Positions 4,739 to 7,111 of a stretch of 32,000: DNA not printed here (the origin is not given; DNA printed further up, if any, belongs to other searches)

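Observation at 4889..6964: Single-ORF fusion of a complete RimK-type ATP-grasp ligase and a complete FolC-type Mur ligase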

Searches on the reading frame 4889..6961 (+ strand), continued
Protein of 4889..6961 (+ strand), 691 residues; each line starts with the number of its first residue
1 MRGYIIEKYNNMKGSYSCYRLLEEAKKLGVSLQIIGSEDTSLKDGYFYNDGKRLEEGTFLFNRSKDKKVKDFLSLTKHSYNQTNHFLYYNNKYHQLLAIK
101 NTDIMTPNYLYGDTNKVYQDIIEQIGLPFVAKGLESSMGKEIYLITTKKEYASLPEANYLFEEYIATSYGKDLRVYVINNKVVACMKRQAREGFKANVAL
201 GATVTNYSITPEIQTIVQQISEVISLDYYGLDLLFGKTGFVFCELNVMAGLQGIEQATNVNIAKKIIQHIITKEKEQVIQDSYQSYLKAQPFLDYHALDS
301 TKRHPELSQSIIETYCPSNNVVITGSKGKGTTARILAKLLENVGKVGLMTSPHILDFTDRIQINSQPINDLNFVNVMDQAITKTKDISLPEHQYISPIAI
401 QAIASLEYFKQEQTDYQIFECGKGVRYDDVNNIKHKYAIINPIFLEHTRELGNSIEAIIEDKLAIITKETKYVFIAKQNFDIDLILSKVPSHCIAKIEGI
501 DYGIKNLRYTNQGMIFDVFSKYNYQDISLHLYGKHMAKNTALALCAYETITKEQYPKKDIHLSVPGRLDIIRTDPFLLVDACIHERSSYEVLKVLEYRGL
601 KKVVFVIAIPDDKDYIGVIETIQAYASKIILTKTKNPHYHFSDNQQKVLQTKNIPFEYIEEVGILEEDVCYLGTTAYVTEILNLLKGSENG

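Call 21: search_protein_families(library=pfam, proteins=[L059:3302-5989:+, L053:4826-6001:+, L024:4583-5719:+, L042:8402-8920:+, L024:8224-8463:+, L052:8168-8338:+, L053:8177-10534:+, L003:6497-7072:+], max_evalue=0.01)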
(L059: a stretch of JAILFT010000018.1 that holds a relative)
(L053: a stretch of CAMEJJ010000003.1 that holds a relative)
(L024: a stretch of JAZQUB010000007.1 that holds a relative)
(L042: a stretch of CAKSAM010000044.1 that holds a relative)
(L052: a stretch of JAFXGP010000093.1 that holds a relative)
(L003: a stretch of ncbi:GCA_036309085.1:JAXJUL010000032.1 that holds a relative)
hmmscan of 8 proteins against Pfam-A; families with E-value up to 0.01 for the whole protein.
L059:3302-5989:+ (896 aa): 1 family
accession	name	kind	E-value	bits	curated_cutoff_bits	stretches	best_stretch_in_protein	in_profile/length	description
PF02359.24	CDC48_N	-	0.00091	19.8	35.1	1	751-828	5-82/85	Cell division protein 48 (CDC48), N-terminal domain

L053:4826-6001:+ (392 aa): 1 family
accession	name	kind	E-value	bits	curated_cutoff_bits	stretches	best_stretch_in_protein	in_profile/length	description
PF09587.15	PGA_cap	-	2.5e-46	158.7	27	1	7-243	2-254/255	Bacterial capsule synthesis protein PGA_cap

L024:4583-5719:+ (379 aa): 2 families
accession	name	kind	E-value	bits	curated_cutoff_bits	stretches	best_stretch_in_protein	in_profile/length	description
PF00704.34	Glyco_hydro_18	-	8.3e-23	82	29.6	1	135-360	81-314/317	Glycosyl hydrolases family 18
PF01476.26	LysM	-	4.8e-09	36.5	20.9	1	4-46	1-42/43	LysM domain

L042:8402-8920:+ (173 aa): 2 families
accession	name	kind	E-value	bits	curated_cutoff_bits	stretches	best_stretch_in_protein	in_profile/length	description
PF04032.22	Rpr2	-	0.00037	21.1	29.3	1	89-157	8-77/90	RNAse P Rpr2/Rpp21/SNM1 subunit domain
PF09538.15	FYDLN_acid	-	0.0029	18.7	23.9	0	124-162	27-65/105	Protein of unknown function (FYDLN_acid)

L024:8224-8463:+ (80 aa): 0 families

L052:8168-8338:+ (57 aa): 1 family
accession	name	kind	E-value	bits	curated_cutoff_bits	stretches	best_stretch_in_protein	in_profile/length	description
PF20076.4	DUF6472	-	1.7e-27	95.8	27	1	2-57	2-57/57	Domain of unknown function (DUF6472)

L053:8177-10534:+ (786 aa): 2 families
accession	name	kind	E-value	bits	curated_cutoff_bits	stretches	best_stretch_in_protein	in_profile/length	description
PF00884.28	Sulfatase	-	1.7e-21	77.2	25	1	411-702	2-301/301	Sulfatase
PF01663.27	Phosphodiest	-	0.0011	19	23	0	601-634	186-219/342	Type I phosphodiesterase / nucleotide pyrophosphatase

L003:6497-7072:+ (192 aa): 1 family
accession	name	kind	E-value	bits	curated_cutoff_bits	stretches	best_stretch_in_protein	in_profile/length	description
PF11518.13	DUF3221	-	2.2e-07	31.5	26.4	0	72-104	49-81/82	Protein of unknown function (DUF3221)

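Call 26: search_solved_structures(query=A2, max_evalue=10)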
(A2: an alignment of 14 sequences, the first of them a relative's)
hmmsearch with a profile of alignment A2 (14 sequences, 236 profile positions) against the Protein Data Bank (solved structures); distinct sequences matched with E-value up to 10: 2.
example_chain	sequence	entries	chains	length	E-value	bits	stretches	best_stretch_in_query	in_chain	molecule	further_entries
5ihs_A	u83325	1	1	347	0.073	15.8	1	60-160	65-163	Endoglucanase, glycoside hydrolase family 5 protein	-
5i2u_A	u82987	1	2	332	0.67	12.6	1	67-130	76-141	Cellulase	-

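Call 27: search_protein_families(library=pfam, alignment_id=A2, max_evalue=10)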
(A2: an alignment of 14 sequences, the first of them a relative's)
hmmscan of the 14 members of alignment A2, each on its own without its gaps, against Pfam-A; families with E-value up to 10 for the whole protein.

A. member 1, L060:3565-4302:+ (246 aa): 1 family
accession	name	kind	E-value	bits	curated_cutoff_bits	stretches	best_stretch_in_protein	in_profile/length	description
PF06309.17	Torsin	-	0.01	16.4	27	1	148-207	23-83/127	Torsin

B. families by the number of members that match (of 14 scanned): 12 families
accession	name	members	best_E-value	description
PF05013.17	FGase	3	0.0039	N-formylglutamate amidohydrolase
PF06309.17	Torsin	3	0.01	Torsin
PF03610.21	EIIA-man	2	0.15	PTS system fructose IIA component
PF24278.2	HVO_0513_N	1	0.079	HVO_0513, N-terminal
PF21172.3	CueP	1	0.12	Periplasmic copper-binding protein CueP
PF08454.17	RIH_assoc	1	0.15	RyR and IP3R Homology associated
PF04106.18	ATG5_UblB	1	0.16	Autophagy protein ATG5, UblB domain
PF04127.22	DFP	1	0.16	DNA/pantothenate metabolism flavoprotein C-terminal domain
PF20990.2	DUF2207_C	1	0.16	Predicted membrane protein (DUF2207) C-terminal domain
PF08673.15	RsbU_N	1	0.22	Phosphoserine phosphatase RsbU, N-terminal domain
PF18740.7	EC042_2821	1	0.27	EC042_2821-like Restriction Endonuclease-like domain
PF19891.5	DUF6364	1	0.92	Family of unknown function (DUF6364)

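Call 32: search_protein_families(library=pfam, proteins=[L039:5220-5822:+, L039:8356-8727:+, L043:991-2406:+, L043:2583-3998:+, L043:4087-4443:+, L043:4443-4955:+, L043:4962-5735:+], max_evalue=0.01)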
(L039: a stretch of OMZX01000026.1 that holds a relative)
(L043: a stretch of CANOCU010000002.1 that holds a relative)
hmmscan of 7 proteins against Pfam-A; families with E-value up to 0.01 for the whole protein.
L039:5220-5822:+ (201 aa): 3 families
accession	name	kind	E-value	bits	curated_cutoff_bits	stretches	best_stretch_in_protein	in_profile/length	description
PF07155.17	ECF-ribofla_trS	-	1.2e-15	58.3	26.7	1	28-184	3-167/172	ECF-type riboflavin transporter, S component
PF12822.12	ECF_trnsprt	-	4.1e-15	56.7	30.7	1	33-183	4-168/169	ECF transporter, substrate-specific component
PF07694.17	5TM-5TMR_LYT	-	0.001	19.1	24.6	1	20-143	7-126/169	5TMR of 5TMR-LYT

L039:8356-8727:+ (124 aa): 1 family
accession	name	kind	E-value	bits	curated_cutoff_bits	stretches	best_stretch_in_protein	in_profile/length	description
PF01402.27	RHH_1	-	0.0041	17.5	20.5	0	46-83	2-35/39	Ribbon-helix-helix protein, copG family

L043:991-2406:+ (472 aa): 2 families
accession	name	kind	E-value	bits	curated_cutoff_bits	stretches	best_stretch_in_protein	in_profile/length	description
PF02875.26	Mur_ligase_C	-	1.6e-09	39.1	28.4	1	335-455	1-126/127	Mur ligase, glutamate ligase domain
PF08245.18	Mur_ligase_M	-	1e-08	35.8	24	1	81-310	1-199/200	Mur ligase middle domain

L043:2583-3998:+ (472 aa): 21 families
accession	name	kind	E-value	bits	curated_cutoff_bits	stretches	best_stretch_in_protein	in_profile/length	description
PF14559.12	TPR_19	-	2e-21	76.5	25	2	399-454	2-57/68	Tetratricopeptide repeat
PF07719.23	TPR_2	-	6e-21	73.2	27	1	423-454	2-33/34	Tetratricopeptide repeat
PF13414.12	TPR_11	-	1.2e-18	67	26.8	2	48-81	9-42/42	TPR repeat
PF13432.12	TPR_16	-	1.7e-16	60.8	32.7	2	393-454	2-63/65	Tetratricopeptide repeat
PF00515.34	TPR_1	-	3.5e-16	58.7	27.8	1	423-453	2-32/34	Tetratricopeptide repeat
PF13181.12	TPR_8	-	4.2e-15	55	25.7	1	423-453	2-32/34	Tetratricopeptide repeat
PF13431.12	TPR_17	-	9.6e-15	54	24.4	2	411-442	2-33/34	Tetratricopeptide repeat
PF13174.12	TPR_6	-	5.1e-12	46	26.3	1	423-454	1-32/33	Tetratricopeptide repeat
PF23914.1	TPR_CcmH_CycH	-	5.9e-11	42.9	42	0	47-99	101-153/158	Cytochrome c-type biogenesis protein H TPR domain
PF12895.13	ANAPC3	-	3.7e-10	40.4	27.2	1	401-451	2-51/82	Anaphase-promoting complex, cyclosome, subunit 3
PF13428.12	TPR_14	-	8.3e-10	38.8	23.5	1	423-457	2-36/44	Tetratricopeptide repeat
PF13424.12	TPR_12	-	1.1e-07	32.4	30.1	1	399-452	14-75/77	Tetratricopeptide repeat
PF14561.12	TPR_20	-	6.2e-05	23.7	25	0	405-441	5-41/90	Tetratricopeptide repeat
PF13371.12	TPR_9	-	0.00011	22.5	35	0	133-186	5-58/73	Tetratricopeptide repeat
PF13176.12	TPR_7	-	0.00014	22.1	27.9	0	424-451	1-28/36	Tetratricopeptide repeat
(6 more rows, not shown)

L043:4087-4443:+ (119 aa): 2 families
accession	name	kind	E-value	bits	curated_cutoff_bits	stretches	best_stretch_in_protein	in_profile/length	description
PF01740.26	STAS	-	1.2e-15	57.6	22.6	1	21-117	4-100/106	STAS domain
PF13466.11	STAS_2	-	0.0054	17.3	29.2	1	30-111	1-80/80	STAS domain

L043:4443-4955:+ (171 aa): 2 families
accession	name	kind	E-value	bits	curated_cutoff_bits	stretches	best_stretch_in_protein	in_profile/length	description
PF13581.12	HATPase_c_2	-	2.2e-21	76.6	27.4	1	31-159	2-127/127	Histidine kinase-like ATPase domain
PF02518.31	HATPase_c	-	1.1e-11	45.6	26.4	1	60-158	5-106/111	Histidine kinase-, DNA gyrase B-, and HSP90-like ATPase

L043:4962-5735:+ (258 aa): 7 families
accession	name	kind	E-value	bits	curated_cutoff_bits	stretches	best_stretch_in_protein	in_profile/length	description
PF04542.20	Sigma70_r2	-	5e-20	71.5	24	1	22-89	1-68/71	Sigma-70 region 2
PF04545.22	Sigma70_r4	-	2.5e-16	59.4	24.1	1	207-255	1-49/50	Sigma-70, region 4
PF04539.22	Sigma70_r3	-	1.5e-08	35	25.3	1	102-148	3-49/78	Sigma-70 region 3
PF08281.18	Sigma70_r4_2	-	4e-08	33.2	25.7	1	202-245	2-45/54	Sigma-70, region 4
PF07638.17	Sigma70_ECF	-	0.00039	20.8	21.1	0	201-246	127-171/185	ECF sigma factor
PF16509.11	KORA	-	0.0052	17.4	26.7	0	208-251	13-55/84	TrfB plasmid transcriptional repressor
PF01381.28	HTH_3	-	0.0089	16.5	23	0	226-248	9-31/55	Helix-turn-helix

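Call 36: search_protein_families(library=ncbifam, proteins=[L043:991-2406:+, L043:6839-8149:+, L043:5995-6843:+, L039:5220-5822:+, L060:3565-4302:+, L053:4826-6001:+, P0011], max_evalue=0.001)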
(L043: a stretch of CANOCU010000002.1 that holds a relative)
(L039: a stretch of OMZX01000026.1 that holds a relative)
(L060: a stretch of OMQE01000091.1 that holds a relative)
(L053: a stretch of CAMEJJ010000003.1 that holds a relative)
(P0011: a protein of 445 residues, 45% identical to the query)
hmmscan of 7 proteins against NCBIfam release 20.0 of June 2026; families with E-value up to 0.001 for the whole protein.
L043:991-2406:+ (472 aa): 13 families
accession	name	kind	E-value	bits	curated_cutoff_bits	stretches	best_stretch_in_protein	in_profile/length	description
TIGR01499.1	folC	subfamily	3.7e-99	332.8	162.65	1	60-465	2-399/400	bifunctional protein FolC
NF008101.0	PRK10846.1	equivalog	1.2e-46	159.4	360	1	71-466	46-414/422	bifunctional tetrahydrofolate synthase/dihydrofolate synthase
NF047860.1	Tet-DihydfolSynFolCMyb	equivalog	3e-43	148.4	700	1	65-468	52-465/468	bifunctional tetrahydrofolate synthase/dihydrofolate synthase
TIGR01085.1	murE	subfamily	5.5e-12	45.3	257.3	2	68-119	77-128/472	UDP-N-acetylmuramyl-tripeptide synthetase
NF001126.0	PRK00139.1-4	equivalog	1.5e-09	36.9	373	1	68-120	96-148/486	UDP-N-acetylmuramoyl-L-alanyl-D-glutamate--2,6-diaminopimelate ligase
NF001124.0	PRK00139.1-2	equivalog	5.1e-09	35.4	476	1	199-366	200-375/500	UDP-N-acetylmuramoyl-L-alanyl-D-glutamate--2,6-diaminopimelate ligase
TIGR02068.2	cya_phycin_syn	equivalog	6.1e-08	31.1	850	0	285-414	669-803/862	cyanophycin synthetase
NF008896.0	PRK11929.1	equivalog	7.8e-08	30.6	1023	1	68-107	104-143/965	bifunctional UDP-N-acetylmuramoyl-L-alanyl-D-glutamate--2,6-diaminopimelate ligase MurE/UDP-N-acetylmuramoyl-tripeptide--D-alanyl-D-alanine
NF010628.0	PRK14022.1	equivalog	8.7e-08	31.3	536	0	291-368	289-367/483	UDP-N-acetylmuramoyl-L-alanyl-D-glutamate--L-lysine ligase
TIGR01143.1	murF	subfamily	2.6e-06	26.7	288.6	1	156-338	106-290/418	UDP-N-acetylmuramoyl-tripeptide--D-alanyl-D-alanine ligase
TIGR01082.1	murC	equivalog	1e-05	24.8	335.1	0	199-365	169-340/449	UDP-N-acetylmuramate--L-alanine ligase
NF001130.0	PRK00139.2-4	equivalog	3.5e-05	22.7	715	0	291-364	317-391/516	UDP-N-acetylmuramoyl-L-alanyl-D-glutamate--2,6-diaminopimelate ligase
NF010623.0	PRK14016.1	subfamily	0.00011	20.4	877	0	332-409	720-800/871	cyanophycin synthetase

L043:6839-8149:+ (437 aa): 17 families
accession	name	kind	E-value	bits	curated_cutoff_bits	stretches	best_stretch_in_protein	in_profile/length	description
TIGR01499.1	folC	subfamily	5.3e-59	200.6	162.65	1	47-431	16-399/400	bifunctional protein FolC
NF047860.1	Tet-DihydfolSynFolCMyb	equivalog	2.9e-50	171.6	700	1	48-380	62-398/468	bifunctional tetrahydrofolate synthase/dihydrofolate synthase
NF008101.0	PRK10846.1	equivalog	6.1e-31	107.6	360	1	51-405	51-392/422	bifunctional tetrahydrofolate synthase/dihydrofolate synthase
TIGR01143.1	murF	subfamily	5.8e-17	61.8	288.6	1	166-320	148-301/418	UDP-N-acetylmuramoyl-tripeptide--D-alanyl-D-alanine ligase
TIGR01085.1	murE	subfamily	7.2e-13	48.2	257.3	1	131-357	140-374/472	UDP-N-acetylmuramyl-tripeptide synthetase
NF001126.0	PRK00139.1-4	equivalog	2.3e-11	42.9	373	1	129-377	154-406/486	UDP-N-acetylmuramoyl-L-alanyl-D-glutamate--2,6-diaminopimelate ligase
TIGR01082.1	murC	equivalog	5.9e-10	38.8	335.1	1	166-303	166-302/449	UDP-N-acetylmuramate--L-alanine ligase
NF001124.0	PRK00139.1-2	equivalog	1.5e-08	33.9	476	1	237-377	271-415/500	UDP-N-acetylmuramoyl-L-alanyl-D-glutamate--2,6-diaminopimelate ligase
NF008896.0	PRK11929.1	equivalog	3.3e-08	31.8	1023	1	212-320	250-361/965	bifunctional UDP-N-acetylmuramoyl-L-alanyl-D-glutamate--2,6-diaminopimelate ligase MurE/UDP-N-acetylmuramoyl-tripeptide--D-alanyl-D-alanine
NF010628.0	PRK14022.1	equivalog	8.7e-08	31.3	536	1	161-355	194-381/483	UDP-N-acetylmuramoyl-L-alanyl-D-glutamate--L-lysine ligase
NF008041.0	PRK10773.1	equivalog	4e-06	25.8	551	1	148-308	153-318/453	UDP-N-acetylmuramoyl-tripeptide--D-alanyl-D-alanine ligase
NF033197.0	F430_CfbE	equivalog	1.5e-05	24.1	250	1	36-82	83-131/430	coenzyme F430 synthase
NF053645.1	pMurC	equivalog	2.1e-05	23.4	560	1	235-406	286-450/492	pseudomurein biosynthesis peptide ligase pMurC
TIGR01087.1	murD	equivalog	3.1e-05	23.3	211.95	0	48-75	103-130/441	UDP-N-acetylmuramoyl-L-alanine--D-glutamate ligase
TIGR02068.2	cya_phycin_syn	equivalog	6.5e-05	21.1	850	0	270-359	682-775/862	cyanophycin synthetase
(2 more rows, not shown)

L043:5995-6843:+ (283 aa): 9 families
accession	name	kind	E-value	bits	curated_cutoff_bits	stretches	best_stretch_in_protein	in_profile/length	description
TIGR00768.1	rimK_fam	subfamily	4.7e-36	124.6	143.4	1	17-278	11-276/276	RimK family alpha-L-glutamate ligase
NF040720.1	MptN_Meth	equivalog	4.7e-21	75.1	350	1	132-278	138-290/291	tetrahydromethanopterin:alpha-L-glutamate ligase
NF007764.0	PRK10446.1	equivalog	4.2e-20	72.2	331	1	129-281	135-289/300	30S ribosomal protein S6--L-glutamate ligase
TIGR02144.1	LysX_arch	equivalog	6.4e-19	68.1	275.6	1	23-278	15-275/281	lysine biosynthesis protein LysX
NF003573.0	PRK05246.1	equivalog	6.2e-13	48.2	272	1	133-281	158-312/316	glutathione synthase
TIGR04443.1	F420_CofF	equivalog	6.5e-13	48.4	300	1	129-278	129-278/283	coenzyme gamma-F420-2:alpha-L-glutamate ligase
NF009110.0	PRK12458.1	subfamily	1.2e-11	44.3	408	1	132-280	171-329/349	glutathione synthetase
TIGR01380.1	glut_syn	equivalog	3.3e-10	39.5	299.05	1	132-279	156-309/312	glutathione synthase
TIGR04356.1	grasp_GAK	hypoth_equivalog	8.2e-07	28.4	300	1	124-277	129-282/287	GAK system ATP-grasp enzyme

L039:5220-5822:+ (201 aa): 3 families
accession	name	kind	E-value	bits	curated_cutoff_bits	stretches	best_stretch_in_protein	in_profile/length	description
TIGR04518.1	ECF_S_folT_fam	subfamily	2.5e-16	59.9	60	1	28-190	3-160/163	folate family ECF transporter S component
NF010182.0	PRK13661.1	equivalog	2.6e-11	43.7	99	1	28-156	6-139/183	ECF-type riboflavin transporter substrate-binding protein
NF045596.1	ECF_S_CD3073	equivalog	7.5e-06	25.7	180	1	33-145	2-114/174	CD3073 family putative ECF transporter S component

L060:3565-4302:+ (246 aa): 0 families

L053:4826-6001:+ (392 aa): 1 family
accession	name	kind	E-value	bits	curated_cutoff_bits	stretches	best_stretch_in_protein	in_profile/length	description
NF038314.1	epimerase_MslH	equivalog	2.5e-12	45.9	700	1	162-243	235-318/439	lasso peptide C-terminal Trp epimerase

P0011 (445 aa): 19 families
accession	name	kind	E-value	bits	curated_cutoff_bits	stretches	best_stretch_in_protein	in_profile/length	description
TIGR01499.1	folC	subfamily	8.1e-65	219.7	162.65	1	34-428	6-399/400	bifunctional protein FolC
NF047860.1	Tet-DihydfolSynFolCMyb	equivalog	1.2e-48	166.2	700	1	45-375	62-396/468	bifunctional tetrahydrofolate synthase/dihydrofolate synthase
NF008101.0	PRK10846.1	equivalog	4.5e-34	117.9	360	1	47-426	50-411/422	bifunctional tetrahydrofolate synthase/dihydrofolate synthase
TIGR01143.1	murF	subfamily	1.1e-18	67.4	288.6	1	166-334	151-317/418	UDP-N-acetylmuramoyl-tripeptide--D-alanyl-D-alanine ligase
TIGR01085.1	murE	subfamily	7.9e-16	58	257.3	1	26-417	64-445/472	UDP-N-acetylmuramyl-tripeptide synthetase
NF001126.0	PRK00139.1-4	equivalog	6.2e-15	54.7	373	1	105-417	133-456/486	UDP-N-acetylmuramoyl-L-alanyl-D-glutamate--2,6-diaminopimelate ligase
TIGR01082.1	murC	equivalog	4.5e-10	39.2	335.1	1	166-300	169-302/449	UDP-N-acetylmuramate--L-alanine ligase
NF001124.0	PRK00139.1-2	equivalog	7.4e-10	38.2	476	1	238-369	277-411/500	UDP-N-acetylmuramoyl-L-alanyl-D-glutamate--2,6-diaminopimelate ligase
NF010628.0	PRK14022.1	equivalog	7.8e-10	38.1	536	1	214-417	249-454/483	UDP-N-acetylmuramoyl-L-alanyl-D-glutamate--L-lysine ligase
NF033197.0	F430_CfbE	equivalog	1.3e-09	37.5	250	1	24-79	74-131/430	coenzyme F430 synthase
NF008896.0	PRK11929.1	equivalog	3.8e-09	34.9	1023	1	210-320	251-841/965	bifunctional UDP-N-acetylmuramoyl-L-alanyl-D-glutamate--2,6-diaminopimelate ligase MurE/UDP-N-acetylmuramoyl-tripeptide--D-alanyl-D-alanine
TIGR02068.2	cya_phycin_syn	equivalog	1.2e-08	33.5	850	1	267-369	682-791/862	cyanophycin synthetase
NF008041.0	PRK10773.1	equivalog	2.6e-08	33.1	551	1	164-332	175-348/453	UDP-N-acetylmuramoyl-tripeptide--D-alanyl-D-alanine ligase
TIGR01087.1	murD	equivalog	2.9e-07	29.9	211.95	0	40-71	97-129/441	UDP-N-acetylmuramoyl-L-alanine--D-glutamate ligase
NF010623.0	PRK14016.1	subfamily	6.9e-06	24.5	877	0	42-79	476-514/871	cyanophycin synthetase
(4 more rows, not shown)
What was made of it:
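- On RimK family alpha-L-glutamate ligase (TIGR00768): Some split relatives fall below it: L043 scores 124.6 (call 36).
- On FolC / FPGS-DHFS (TIGR01499 and equivalogs NF008101, NF047860): Split relatives score 200-220 and co-resident canonical FolC scores 333 (call 36).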
